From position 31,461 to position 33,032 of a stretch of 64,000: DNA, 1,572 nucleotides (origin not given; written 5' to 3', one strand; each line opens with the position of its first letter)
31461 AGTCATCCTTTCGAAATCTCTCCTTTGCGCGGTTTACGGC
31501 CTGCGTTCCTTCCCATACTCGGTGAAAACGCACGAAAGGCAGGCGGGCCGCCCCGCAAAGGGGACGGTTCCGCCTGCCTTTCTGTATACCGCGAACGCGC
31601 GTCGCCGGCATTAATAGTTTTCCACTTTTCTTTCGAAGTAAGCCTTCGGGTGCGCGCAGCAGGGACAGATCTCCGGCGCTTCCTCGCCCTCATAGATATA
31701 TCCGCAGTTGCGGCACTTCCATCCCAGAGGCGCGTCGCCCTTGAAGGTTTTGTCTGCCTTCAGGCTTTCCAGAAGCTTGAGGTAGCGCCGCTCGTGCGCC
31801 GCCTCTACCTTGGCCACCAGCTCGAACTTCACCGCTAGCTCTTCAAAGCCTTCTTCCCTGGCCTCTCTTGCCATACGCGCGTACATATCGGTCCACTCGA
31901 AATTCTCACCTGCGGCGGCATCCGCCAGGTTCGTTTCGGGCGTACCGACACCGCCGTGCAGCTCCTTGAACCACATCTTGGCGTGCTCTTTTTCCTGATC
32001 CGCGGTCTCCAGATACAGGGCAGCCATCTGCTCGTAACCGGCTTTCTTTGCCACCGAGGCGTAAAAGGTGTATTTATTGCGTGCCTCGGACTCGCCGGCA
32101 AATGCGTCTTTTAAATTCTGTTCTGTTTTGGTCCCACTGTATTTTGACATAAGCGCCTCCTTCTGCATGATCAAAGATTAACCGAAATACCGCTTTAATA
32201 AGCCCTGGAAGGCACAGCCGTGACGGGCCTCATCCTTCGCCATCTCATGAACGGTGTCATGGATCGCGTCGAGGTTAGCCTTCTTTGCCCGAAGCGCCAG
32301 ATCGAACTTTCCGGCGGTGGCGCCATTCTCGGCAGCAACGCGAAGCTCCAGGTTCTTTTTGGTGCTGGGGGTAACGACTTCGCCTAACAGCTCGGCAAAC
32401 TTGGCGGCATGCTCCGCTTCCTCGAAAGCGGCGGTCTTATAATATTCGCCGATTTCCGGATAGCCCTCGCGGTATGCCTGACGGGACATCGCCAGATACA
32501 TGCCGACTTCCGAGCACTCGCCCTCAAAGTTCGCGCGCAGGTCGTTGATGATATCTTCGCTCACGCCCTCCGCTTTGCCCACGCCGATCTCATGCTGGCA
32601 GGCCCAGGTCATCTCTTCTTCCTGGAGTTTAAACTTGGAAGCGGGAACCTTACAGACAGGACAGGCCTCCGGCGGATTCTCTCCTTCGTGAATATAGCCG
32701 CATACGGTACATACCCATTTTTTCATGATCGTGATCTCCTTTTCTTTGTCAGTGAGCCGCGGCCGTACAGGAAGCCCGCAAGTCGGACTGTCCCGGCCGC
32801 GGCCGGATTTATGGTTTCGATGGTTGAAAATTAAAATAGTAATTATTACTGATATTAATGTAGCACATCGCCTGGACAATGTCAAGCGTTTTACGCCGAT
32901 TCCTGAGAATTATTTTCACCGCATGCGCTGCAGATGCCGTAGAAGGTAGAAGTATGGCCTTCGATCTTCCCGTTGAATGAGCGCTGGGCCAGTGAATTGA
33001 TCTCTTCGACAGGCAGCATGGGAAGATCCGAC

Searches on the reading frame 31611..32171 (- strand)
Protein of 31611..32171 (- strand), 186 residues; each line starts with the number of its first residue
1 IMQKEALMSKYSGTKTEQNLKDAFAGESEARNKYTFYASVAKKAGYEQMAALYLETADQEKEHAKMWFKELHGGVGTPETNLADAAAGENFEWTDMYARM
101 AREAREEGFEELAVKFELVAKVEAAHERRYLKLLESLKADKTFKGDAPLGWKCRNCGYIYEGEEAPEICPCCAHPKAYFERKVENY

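Call 12: search_protein_families(library=pfam, proteins=[window:31611-32171:-], max_evalue=0.00001)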
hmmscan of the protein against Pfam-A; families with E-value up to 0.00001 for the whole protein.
window:31611-32171:- (186 aa): 2 families
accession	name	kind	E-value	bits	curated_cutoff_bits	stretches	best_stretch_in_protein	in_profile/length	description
PF02915.23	Rubrerythrin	-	1.8e-24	87.1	22.8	2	19-134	2-137/137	Rubrerythrin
PF21349.2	RUBY_RBDX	-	1.1e-14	54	26.5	1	151-180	1-30/30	Rubrerythrin, rubredoxin-like domain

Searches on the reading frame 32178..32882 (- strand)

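Call 12: search_protein_families(library=pfam, proteins=[window:32178-32882:-], max_evalue=0.00001)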
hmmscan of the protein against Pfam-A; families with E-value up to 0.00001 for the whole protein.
window:32178-32882:- (234 aa): 2 families
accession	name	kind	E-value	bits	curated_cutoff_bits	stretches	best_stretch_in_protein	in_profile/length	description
PF21349.2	RUBY_RBDX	-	3.4e-16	58.8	26.5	1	56-85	1-30/30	Rubrerythrin, rubredoxin-like domain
PF02915.23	Rubrerythrin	-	6.7e-11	43.2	22.8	1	115-228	3-136/137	Rubrerythrin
